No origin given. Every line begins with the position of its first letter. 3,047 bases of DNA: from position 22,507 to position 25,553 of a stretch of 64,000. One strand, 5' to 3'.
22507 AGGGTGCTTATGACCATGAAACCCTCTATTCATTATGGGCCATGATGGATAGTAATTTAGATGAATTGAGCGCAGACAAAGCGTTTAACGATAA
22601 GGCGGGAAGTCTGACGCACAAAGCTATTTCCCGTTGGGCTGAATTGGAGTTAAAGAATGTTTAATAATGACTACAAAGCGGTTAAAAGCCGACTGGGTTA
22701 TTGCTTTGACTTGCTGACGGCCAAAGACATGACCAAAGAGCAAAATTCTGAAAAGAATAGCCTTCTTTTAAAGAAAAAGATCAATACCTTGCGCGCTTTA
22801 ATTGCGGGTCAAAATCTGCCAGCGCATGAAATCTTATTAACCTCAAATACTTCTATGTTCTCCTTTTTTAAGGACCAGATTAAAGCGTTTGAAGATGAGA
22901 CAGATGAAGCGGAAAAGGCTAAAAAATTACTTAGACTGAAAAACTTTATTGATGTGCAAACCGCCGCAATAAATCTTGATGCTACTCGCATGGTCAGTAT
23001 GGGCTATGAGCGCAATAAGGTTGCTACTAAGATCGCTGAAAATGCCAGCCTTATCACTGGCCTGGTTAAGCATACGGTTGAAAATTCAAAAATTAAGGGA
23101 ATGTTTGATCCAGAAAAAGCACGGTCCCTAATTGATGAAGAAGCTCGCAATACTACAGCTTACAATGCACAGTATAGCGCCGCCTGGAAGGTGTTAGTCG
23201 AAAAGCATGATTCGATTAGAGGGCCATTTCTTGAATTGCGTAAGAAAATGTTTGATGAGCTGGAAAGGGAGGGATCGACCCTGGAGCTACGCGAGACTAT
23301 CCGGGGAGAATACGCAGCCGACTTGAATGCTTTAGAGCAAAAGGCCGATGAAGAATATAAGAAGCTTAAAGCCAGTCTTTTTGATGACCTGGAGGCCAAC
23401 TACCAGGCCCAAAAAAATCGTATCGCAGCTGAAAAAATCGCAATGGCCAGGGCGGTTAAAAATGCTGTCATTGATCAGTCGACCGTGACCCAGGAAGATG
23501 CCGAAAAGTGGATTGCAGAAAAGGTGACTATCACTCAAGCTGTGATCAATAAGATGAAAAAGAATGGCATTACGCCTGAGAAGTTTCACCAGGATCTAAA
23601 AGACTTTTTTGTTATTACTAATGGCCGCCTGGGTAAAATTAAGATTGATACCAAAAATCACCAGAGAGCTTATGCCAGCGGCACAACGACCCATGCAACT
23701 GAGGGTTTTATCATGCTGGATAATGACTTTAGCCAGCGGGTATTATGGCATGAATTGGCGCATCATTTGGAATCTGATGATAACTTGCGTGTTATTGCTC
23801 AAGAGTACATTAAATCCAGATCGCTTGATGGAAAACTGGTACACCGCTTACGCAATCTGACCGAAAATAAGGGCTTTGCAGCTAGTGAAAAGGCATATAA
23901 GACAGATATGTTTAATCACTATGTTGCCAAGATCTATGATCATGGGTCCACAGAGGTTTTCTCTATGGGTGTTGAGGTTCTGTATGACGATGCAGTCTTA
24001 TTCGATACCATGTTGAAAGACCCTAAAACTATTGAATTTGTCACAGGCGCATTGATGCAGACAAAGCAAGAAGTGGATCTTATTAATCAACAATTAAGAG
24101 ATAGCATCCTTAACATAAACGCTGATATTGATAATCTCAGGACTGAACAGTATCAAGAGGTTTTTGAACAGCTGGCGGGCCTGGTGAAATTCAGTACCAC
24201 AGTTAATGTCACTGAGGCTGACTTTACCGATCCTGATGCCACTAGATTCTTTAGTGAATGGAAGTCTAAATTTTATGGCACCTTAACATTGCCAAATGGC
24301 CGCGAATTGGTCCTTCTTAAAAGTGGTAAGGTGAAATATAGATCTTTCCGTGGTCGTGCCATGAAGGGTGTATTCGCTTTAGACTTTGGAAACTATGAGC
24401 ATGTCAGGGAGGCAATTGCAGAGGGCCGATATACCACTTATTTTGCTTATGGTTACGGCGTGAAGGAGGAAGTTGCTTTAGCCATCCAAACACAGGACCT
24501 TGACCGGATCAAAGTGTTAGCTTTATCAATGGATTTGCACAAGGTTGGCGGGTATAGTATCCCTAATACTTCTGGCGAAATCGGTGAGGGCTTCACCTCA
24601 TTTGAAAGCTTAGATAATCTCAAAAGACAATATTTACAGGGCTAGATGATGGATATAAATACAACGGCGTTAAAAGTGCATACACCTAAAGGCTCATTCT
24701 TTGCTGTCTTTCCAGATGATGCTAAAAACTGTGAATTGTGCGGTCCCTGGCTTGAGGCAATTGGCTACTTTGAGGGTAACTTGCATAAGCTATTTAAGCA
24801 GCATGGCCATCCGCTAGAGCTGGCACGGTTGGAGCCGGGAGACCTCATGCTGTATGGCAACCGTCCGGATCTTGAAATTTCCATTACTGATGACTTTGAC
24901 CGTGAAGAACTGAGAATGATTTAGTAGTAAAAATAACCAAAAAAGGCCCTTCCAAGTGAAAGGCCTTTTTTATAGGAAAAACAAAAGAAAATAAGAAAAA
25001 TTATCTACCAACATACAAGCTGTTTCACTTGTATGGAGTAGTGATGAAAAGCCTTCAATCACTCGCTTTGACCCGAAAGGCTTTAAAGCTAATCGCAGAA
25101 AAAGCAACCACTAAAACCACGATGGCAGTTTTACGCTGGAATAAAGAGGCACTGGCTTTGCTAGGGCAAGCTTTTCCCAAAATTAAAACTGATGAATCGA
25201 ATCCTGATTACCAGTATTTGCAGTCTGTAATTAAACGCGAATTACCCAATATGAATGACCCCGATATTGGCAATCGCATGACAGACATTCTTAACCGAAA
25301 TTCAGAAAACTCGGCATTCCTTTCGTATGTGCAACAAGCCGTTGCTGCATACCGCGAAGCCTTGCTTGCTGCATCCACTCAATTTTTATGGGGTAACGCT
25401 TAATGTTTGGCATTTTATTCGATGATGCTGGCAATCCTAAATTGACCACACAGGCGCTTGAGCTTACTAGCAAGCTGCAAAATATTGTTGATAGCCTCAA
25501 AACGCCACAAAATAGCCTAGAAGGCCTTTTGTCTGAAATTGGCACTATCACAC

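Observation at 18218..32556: A 14-kb block of giant and paralogous proteins between baseplate spike and portal: an expanded, divergent P1 Dar-like (capsid-delivered anti-restriction) island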

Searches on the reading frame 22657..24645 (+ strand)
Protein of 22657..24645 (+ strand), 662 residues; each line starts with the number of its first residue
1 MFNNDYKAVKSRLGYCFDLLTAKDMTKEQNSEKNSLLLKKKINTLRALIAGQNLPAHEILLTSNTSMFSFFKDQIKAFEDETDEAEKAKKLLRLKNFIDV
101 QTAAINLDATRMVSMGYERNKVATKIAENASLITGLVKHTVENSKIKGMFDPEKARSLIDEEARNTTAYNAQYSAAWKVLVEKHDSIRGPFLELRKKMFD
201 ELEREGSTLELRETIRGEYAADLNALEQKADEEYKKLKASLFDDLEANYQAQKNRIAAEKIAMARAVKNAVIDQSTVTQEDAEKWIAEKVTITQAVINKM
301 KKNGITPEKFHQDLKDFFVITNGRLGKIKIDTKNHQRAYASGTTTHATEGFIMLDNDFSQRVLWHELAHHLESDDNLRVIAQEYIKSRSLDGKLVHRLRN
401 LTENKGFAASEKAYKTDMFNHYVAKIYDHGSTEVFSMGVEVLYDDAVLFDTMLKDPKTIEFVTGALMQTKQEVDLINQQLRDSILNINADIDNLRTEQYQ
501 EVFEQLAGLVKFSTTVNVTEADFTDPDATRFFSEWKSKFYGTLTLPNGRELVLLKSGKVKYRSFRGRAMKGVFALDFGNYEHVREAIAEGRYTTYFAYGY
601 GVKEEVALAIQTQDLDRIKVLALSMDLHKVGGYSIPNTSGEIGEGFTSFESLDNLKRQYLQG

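Call 4: search_protein_families(library=pfam, proteins=[window:22657-24645:+], max_evalue=0.01)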
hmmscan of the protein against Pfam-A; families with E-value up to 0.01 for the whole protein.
window:22657-24645:+ (662 aa): 1 family
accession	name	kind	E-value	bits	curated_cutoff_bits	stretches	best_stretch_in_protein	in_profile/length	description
PF09471.16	Peptidase_M64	-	0.0084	15.7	26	0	349-387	132-164/302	IgA Peptidase M64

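Call 26: search_protein_families(library=phrogs, proteins=[window:22657-24645:+], max_evalue=0.01)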
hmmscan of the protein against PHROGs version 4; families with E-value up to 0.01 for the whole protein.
window:22657-24645:+ (662 aa): 3 families
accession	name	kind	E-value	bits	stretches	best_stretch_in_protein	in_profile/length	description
phrog_20397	-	unknown function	1.7e-32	113.9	1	248-455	226-422/589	-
phrog_2299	-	unknown function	1e-15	57.8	1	227-431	739-934/995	-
phrog_33618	-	unknown function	7.6e-12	46.1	1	348-462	269-379/386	-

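Call 38: search_protein_families(library=pfam, proteins=[window:22657-24645:+], max_evalue=1)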
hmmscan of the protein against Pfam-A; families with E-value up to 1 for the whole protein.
window:22657-24645:+ (662 aa): 5 families
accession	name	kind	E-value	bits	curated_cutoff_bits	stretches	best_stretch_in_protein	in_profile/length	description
PF09471.16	Peptidase_M64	-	0.0084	15.7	26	1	349-387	132-164/302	IgA Peptidase M64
PF08598.16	Sds3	-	0.022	15.2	25.4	1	223-288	75-139/217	Sds3-like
PF11953.13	DUF3470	-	0.067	13.6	23.2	1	168-185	5-22/42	Domain of unknown function (DUF3470)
PF08500.15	Tombus_P33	-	0.13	12.7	22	1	67-144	19-93/142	Tombusvirus p33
PF13699.11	eCIS_core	-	0.25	12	22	1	331-371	33-73/79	eCIS core domain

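Call 55: find_homologous_proteins(query=window:22657-24645:+, max_evalue=0.001)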
Query window:22657-24645:+ (662 aa): 40 proteins with E <= 0.001 among 8000 candidates.
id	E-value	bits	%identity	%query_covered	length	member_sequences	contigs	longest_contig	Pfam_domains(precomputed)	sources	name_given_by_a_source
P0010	0.0e+0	1454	100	100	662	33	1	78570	-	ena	-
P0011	0.0e+0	1289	88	100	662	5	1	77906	-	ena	-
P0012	3.1e-291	985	66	100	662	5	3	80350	-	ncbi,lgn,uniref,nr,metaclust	ncbi:hypothetical protein [Acinetobacter variabilis]|uniref:Uncharacterized protein n=1 Tax=Acinetob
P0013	3.0e-279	946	66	100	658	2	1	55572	-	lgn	-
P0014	1.6e-278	943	65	100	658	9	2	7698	-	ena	-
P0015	1.1e-267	908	62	100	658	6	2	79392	-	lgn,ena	-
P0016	1.3e-259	881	62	100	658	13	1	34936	-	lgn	-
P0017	2.4e-251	854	65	91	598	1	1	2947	-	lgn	-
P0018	3.3e-238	810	56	100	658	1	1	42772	-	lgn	-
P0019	1.8e-233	795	58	100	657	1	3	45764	-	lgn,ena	-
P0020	1.1e-202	693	51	100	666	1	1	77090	-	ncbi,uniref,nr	ncbi:hypothetical protein [Acinetobacter proteolyticus]|uniref:Uncharacterized protein n=1 Tax=Acine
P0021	1.7e-172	593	48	100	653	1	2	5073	-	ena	-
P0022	7.4e-154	532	44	100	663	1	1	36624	-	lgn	-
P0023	2.1e-153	530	43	100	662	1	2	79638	-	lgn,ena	-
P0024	5.7e-149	516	43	100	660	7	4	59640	-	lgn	-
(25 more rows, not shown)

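Call 68: predict_structure(alignment_id=A2)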
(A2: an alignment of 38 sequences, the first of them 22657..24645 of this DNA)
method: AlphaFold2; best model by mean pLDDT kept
length: 662 residues; sequences in the alignment: 38
mean_pLDDT: 91.7   pTM: 0.78
mean pLDDT of the five models: 91.7, 91.1, 90.0, 88.4, 88.3
residues with pLDDT >= 90: 507; 70-90: 141; 50-70: 13; < 50: 1
segments of 3 or more residues with pLDDT < 50: none
pLDDT, mean of each block of 10 residues (from residue 1): 75 94 87 89 94 93 94 95 94 94 90 90 94 93 93 96 97 96 93 95 83 91 95 95 95 97 97 96 96 92 94 97 94 88 87 91 95 92 95 95 93 96 93 96 97 96 93 91 90 88 95 92 89 93 94 94 87 91 75 73 87 96 87 78 90 91 67
secondary structure, 60 per line:
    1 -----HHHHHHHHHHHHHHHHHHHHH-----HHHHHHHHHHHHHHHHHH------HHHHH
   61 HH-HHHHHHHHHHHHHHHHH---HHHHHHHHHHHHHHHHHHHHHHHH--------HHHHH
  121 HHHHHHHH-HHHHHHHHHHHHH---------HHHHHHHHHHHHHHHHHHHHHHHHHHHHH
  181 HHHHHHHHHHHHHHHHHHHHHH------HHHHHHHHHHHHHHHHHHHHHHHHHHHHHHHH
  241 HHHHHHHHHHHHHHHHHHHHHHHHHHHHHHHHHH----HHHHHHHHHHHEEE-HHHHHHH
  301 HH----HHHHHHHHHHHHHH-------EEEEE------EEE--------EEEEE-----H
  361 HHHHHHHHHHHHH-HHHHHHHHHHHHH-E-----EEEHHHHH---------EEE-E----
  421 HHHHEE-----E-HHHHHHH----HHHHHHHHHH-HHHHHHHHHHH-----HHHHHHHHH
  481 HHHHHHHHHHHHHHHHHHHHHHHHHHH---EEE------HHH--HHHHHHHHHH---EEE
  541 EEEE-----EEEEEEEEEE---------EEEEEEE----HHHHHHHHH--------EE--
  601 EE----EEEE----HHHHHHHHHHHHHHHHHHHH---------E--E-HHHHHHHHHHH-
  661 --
elements in order: H6-26 H32-49 H56-62 H64-80 H84-107 H116-128 H130-142 H152-202 H209-274 H279-289 E290-292 H294-302 H307-320 E328-332 E339-341 E350-354 H360-373 H375-387 E395-397 H398-402 E412-414 H421-424 H434-440 H445-454 H456-466 H472-507 E511-513 H525-534 E538-544 E550-559 E569-575 H580-588 E607-610 H615-634 H649-659

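Call 74: fold_search(model_id=the predicted structure, library=pdb)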
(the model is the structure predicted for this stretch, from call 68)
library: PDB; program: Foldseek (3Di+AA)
matches with E <= 10: 220; with E <= 0.001: 0
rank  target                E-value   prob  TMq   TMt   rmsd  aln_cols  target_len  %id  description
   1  8voz_A                5.7e-01  0.05  0.07  0.09  39.5       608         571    8  Cryo-EM structure of the ABC transporter PCAT1 cysteine-free core bound with MgADP and substrate (released 2024-10-30)
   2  6tfj_B                6.6e-01  0.07  0.09  0.08  27.9       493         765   10  Vip3Aa protoxin structure (released 2020-08-12)
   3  4pl0_B                7.8e-01  0.13  0.08  0.09  36.5       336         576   11  Crystal structure of the antibacterial peptide ABC transporter McjD in an outward occluded state (released 2014-06-18)
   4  8vp5_B                8.2e-01  0.13  0.08  0.08  32.8       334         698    8  Cryo-EM structure of the ABC transporter PCAT1 bound with ADP and Substrate (released 2024-10-30)
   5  5h11                  9.8e-01  0.06  0.09  0.11  44.5       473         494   10  Crystal structure of Zebrafish Sec10 (released 2017-02-01)
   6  7dny_B                1.1e+00  0.12  0.07  0.08  34.5       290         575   11  Cryo-EM structure of the human ABCB6 (coproporphyrin III-bound) (released 2022-06-22)
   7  7zr1_C                1.1e+00  0.07  0.12  0.10  66.7       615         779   14  Chaetomium thermophilum Mre11-Rad50-Nbs1 complex bound to ATPyS (composite structure) (released 2023-01-11)
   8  9csi                  1.1e+00  0.03  0.08  0.09  40.4       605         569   10  A. baumannii MsbA Bound to Cerastecin Compound 5 (released 2024-09-04)
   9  3rbm_C                1.1e+00  0.07  0.07  0.10  31.0       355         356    9  Crystal structure of Plasmodium vivax geranylgeranylpyrophosphate synthase complexed with BPH -703 (released 2012-02-29)
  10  7vr1_A                1.2e+00  0.04  0.07  0.07  30.4       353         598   13  Cryo-EM structure of the ATP-binding cassette sub-family D member 1 from Homo sapiens (released 2022-10-26)
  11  4ry2_A                1.3e+00  0.04  0.09  0.09  38.5       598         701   10  Crystal structure of the peptidase-containing ABC transporter PCAT1 (released 2015-07-22)
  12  3bt5                  1.5e+00  0.11  0.06  0.20  18.2       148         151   11  Crystal structure of DUF305 fragment from Deinococcus radiodurans (released 2008-01-15)
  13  8fmv_C                1.6e+00  0.08  0.09  0.10  30.8       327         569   11  Heterodimeric ABC transporter BmrCD in the inward-facing conformation bound to substrate and ATP: BmrCD_IF-2HT/ATP (released 2023-11-15)
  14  8vow_A                1.6e+00  0.08  0.07  0.08  34.8       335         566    9  Cryo-EM structure of the ABC transporter PCAT1 cysteine-free core bound with MgATP and Vi (released 2024-10-30)
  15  6grj_H                1.7e+00  0.08  0.08  0.15  33.5       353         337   12  Structure of the AhlB pore of the tripartite alpha-pore forming toxin, AHL, from Aeromonas hydrophila. (released 2019-07-03)
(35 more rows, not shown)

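Call 78: fold_search(model_id=the predicted structure, library=viral)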
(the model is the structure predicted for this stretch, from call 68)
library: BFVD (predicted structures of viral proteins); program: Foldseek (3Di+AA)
matches with E <= 10: 207; with E <= 0.001: 3
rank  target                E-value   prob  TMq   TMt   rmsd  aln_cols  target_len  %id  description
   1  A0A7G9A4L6            5.7e-09  1.00  0.27  0.33  15.2       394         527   18  Uncharacterized protein [Bacteriophage sp.]
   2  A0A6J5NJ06            5.6e-07  1.00  0.26  0.27  29.5       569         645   15  Uncharacterized protein [uncultured Caudovirales phage]
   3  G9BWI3                2.4e-05  1.00  0.24  0.41  23.3       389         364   17  (no name in the UniProt tables at hand)
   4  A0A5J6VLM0            7.9e-02  0.54  0.14  0.13  32.0       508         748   12  Uncharacterized protein [Megaviridae environmental sample]
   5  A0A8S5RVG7            1.3e-01  0.23  0.13  0.12  46.2       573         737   12  STRUCTURAL MAINTENANCE OF CHROMOSOMES PROTEIN [Siphoviridae sp. ctHip2]
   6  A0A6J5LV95            1.5e-01  0.07  0.08  0.08  52.4       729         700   11  Uncharacterized protein [uncultured Caudovirales phage]
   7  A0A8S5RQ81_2          1.8e-01  0.11  0.12  0.10  48.3       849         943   12  (no name in the UniProt tables at hand)
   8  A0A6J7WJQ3            2.6e-01  0.13  0.10  0.07  31.3       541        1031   11  Uncharacterized protein [uncultured Caudovirales phage]
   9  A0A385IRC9            3.7e-01  0.13  0.12  0.09  53.0       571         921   12  (no name in the UniProt tables at hand)
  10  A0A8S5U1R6            4.4e-01  0.07  0.11  0.07  41.7       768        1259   11  Minor tail protein [Siphoviridae sp. ctdHi7]
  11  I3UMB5                4.8e-01  0.47  0.11  0.15  16.2       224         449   17  Rad50/SbcC-type AAA domain-containing protein [Colwellia phage 9A]
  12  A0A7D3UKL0            5.3e-01  0.11  0.12  0.11  41.2       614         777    9  (no name in the UniProt tables at hand)
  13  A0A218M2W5            6.0e-01  0.04  0.08  0.08  43.5       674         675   12  Recombination-related endonuclease [Acidovorax phage ACP17]
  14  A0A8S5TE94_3          6.3e-01  0.07  0.08  0.05  33.2       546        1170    8  Type I restriction enzyme [Podoviridae sp. ctzXp5]
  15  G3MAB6                7.5e-01  0.09  0.12  0.11  62.2       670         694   10  Gp375 [Bacillus phage G]
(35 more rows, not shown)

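Call 88: search_protein_families(library=padloc, proteins=[window:22657-24645:+], max_evalue=0.001)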
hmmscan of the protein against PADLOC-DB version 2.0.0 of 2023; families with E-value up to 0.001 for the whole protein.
window:22657-24645:+ (662 aa): 0 families

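Call 89: search_protein_families(library=ncbifam, proteins=[window:22657-24645:+], max_evalue=0.001)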
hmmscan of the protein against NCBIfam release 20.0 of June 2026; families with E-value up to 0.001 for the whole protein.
window:22657-24645:+ (662 aa): 0 families

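Call 100: find_encoding_contigs(protein=P0010, flank=1000, max_places=3)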
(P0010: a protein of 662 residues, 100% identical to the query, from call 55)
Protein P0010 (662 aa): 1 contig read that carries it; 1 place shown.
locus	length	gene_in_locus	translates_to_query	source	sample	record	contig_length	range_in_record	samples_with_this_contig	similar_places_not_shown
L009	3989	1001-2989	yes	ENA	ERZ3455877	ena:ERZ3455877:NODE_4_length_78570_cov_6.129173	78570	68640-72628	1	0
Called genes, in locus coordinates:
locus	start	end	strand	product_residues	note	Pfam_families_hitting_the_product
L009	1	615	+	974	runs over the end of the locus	PF18788:DarA_N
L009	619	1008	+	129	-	-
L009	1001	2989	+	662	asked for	-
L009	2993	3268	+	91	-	-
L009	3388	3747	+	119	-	-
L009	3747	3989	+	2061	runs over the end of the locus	?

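Call 103: search_solved_structures(query=A2, max_evalue=1)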
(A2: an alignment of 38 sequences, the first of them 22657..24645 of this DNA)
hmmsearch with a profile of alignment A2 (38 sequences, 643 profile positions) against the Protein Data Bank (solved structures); distinct sequences matched with E-value up to 1: 37.
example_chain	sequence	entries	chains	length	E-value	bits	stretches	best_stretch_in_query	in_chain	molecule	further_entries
4tql_A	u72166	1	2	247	0.0018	20.6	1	68-271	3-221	Three helix bundle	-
8p0a_A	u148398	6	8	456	0.0037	19.5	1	43-259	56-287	Structural maintenance of chromosomes protein 1A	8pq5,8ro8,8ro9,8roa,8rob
8ro6_A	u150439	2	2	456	0.0037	19.5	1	43-259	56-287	Structural maintenance of chromosomes protein 1A (SMC1A)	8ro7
3r2p_A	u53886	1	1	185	0.0084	18.3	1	166-272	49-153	Apolipoprotein A-I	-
5vxj_A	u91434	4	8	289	0.0097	18.1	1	121-289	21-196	Invasin IpaD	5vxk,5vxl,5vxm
2lem_A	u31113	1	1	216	0.01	18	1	96-263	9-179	Apolipoprotein A-I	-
3r9v_A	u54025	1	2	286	0.013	17.7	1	121-289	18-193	Invasin ipaD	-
2j0o_A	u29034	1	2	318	0.017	17.3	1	122-289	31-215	INVASIN IPAD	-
3k2s_A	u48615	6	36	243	0.03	16.5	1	187-272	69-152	Apolipoprotein A-I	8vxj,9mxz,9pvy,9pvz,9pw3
1av1_A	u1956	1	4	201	0.052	15.7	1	160-256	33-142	APOLIPOPROTEIN A-I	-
4v6m_A0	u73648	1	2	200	0.057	15.6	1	160-256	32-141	Apolipoprotein A-I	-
6pts_A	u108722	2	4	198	0.059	15.5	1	161-257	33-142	Apolipoprotein A-I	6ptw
2msc_A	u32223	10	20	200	0.06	15.5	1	161-257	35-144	Apolipoprotein A-I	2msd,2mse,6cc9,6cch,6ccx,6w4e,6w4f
2n5e_A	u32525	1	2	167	0.074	15.2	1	155-266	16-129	Apolipoprotein A-I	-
7kjr_C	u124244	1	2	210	0.15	14.2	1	162-263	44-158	Apolipoprotein A-I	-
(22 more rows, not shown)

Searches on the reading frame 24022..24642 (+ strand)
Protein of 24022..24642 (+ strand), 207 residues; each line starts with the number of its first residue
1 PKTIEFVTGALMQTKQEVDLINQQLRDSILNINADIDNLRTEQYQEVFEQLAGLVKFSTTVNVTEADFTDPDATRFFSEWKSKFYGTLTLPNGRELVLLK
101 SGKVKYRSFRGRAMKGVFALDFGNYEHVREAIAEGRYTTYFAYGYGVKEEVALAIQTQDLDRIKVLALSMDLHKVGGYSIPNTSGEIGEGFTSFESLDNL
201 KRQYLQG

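Call 67: search_protein_families(library=pfam, proteins=[window:24022-24642:+], max_evalue=1)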
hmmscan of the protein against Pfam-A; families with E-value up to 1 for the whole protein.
window:24022-24642:+ (207 aa): 1 family
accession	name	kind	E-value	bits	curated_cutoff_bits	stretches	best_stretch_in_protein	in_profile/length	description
PF17334.7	CsgA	-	0.046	14.9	25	1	14-51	45-82/83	Minor curli fiber component A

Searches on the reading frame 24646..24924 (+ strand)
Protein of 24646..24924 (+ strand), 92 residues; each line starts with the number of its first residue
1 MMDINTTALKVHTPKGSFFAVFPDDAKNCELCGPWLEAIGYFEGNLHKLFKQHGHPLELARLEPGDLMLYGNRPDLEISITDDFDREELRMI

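Call 4: search_protein_families(library=pfam, proteins=[window:24646-24924:+], max_evalue=0.01)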
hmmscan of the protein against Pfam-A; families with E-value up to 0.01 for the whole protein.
window:24646-24924:+ (92 aa): 0 families

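Call 26: search_protein_families(library=phrogs, proteins=[window:24646-24924:+], max_evalue=0.01)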
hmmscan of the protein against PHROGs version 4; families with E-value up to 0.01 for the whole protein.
window:24646-24924:+ (92 aa): 0 families

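Call 47: search_protein_families(library=phrogs, proteins=[window:24646-24924:+], max_evalue=10)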
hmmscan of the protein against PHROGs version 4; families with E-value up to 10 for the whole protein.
window:24646-24924:+ (92 aa): 0 families

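Call 88: search_protein_families(library=padloc, proteins=[window:24646-24924:+], max_evalue=0.001)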
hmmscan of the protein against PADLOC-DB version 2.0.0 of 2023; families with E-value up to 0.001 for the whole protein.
window:24646-24924:+ (92 aa): 0 families

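Call 89: search_protein_families(library=ncbifam, proteins=[window:24646-24924:+], max_evalue=0.001)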
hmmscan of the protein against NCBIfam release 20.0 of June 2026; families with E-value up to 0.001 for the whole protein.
window:24646-24924:+ (92 aa): 0 families

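Call 97: search_dna_similar(query=window:24646-24924:+, collection=phages, mode=protein, max_evalue=0.01, max_rows=10)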
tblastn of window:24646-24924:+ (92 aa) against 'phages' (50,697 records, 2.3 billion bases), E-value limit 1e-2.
No match.
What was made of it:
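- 24646..24924 (+): 92-aa acidic protein of unknown function. It is coupled to the DdrB-like gene and conserved in all Acinetobacter relatives. No tblastn hit in 50,697 phage records (call 97).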

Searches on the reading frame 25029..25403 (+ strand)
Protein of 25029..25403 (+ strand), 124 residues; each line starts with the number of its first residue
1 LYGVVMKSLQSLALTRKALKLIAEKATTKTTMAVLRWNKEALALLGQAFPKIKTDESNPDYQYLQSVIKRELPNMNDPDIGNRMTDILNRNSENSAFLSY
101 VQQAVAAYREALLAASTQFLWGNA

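Call 4: search_protein_families(library=pfam, proteins=[window:25029-25403:+], max_evalue=0.01)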
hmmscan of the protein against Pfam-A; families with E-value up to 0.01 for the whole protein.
window:25029-25403:+ (124 aa): 0 families

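Call 26: search_protein_families(library=phrogs, proteins=[window:25029-25403:+], max_evalue=0.01)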
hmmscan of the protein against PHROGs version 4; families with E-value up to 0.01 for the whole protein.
window:25029-25403:+ (124 aa): 0 families

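Call 47: search_protein_families(library=phrogs, proteins=[window:25044-25403:+], max_evalue=10)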
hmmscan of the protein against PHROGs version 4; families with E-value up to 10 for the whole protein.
window:25044-25403:+ (119 aa): 0 families

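Call 88: search_protein_families(library=padloc, proteins=[window:25044-25403:+], max_evalue=0.001)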
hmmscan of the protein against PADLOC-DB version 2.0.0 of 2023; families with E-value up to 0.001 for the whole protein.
window:25044-25403:+ (119 aa): 0 families

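Call 89: search_protein_families(library=ncbifam, proteins=[window:25044-25403:+], max_evalue=0.001)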
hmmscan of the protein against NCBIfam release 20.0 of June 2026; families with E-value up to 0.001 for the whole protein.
window:25044-25403:+ (119 aa): 0 families

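Call 98: search_dna_similar(query=window:25044-25403:+, collection=phages, mode=protein, max_evalue=0.01, max_rows=10)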
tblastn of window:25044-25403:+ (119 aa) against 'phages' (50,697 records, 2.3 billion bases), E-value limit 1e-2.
No match.
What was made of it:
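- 25044..25403 (+): 119-aa basic protein, N-terminal paralogue of the 129-aa protein. Its stop overlaps the darB-like start (TAATG). No hit in the phage collection (call 98).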
